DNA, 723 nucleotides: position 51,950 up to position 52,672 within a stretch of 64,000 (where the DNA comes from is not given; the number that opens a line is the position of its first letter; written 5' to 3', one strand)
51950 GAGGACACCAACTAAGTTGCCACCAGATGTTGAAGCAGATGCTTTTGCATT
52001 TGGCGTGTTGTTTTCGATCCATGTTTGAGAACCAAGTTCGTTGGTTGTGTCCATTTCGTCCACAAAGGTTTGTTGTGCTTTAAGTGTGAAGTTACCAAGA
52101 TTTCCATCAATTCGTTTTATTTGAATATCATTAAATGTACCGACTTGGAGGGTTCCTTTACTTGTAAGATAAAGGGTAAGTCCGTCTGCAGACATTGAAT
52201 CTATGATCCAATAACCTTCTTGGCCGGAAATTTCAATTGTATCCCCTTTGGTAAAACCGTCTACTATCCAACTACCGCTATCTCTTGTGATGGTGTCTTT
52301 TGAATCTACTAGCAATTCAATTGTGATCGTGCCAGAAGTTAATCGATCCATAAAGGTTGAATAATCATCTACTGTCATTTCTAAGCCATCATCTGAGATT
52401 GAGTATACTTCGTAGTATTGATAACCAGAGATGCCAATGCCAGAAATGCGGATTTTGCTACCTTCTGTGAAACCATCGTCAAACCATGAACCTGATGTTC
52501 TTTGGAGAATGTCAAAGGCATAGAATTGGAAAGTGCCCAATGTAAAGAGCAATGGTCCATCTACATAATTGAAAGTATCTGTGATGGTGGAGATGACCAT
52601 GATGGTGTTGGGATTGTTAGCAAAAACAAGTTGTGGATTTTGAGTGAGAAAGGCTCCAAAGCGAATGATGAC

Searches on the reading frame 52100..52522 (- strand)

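Call 89: search_protein_families(library=pfam, proteins=[window:52100-52522:-], max_evalue=1)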
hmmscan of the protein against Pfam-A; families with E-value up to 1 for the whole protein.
window:52100-52522:- (141 aa): 1 family
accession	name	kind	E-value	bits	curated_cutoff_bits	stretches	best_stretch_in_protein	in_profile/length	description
PF22721.1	TBP-TOTE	-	0.048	13.7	27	1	20-52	16-46/78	TATA-binding-like protein domain of the TOTE conflict systems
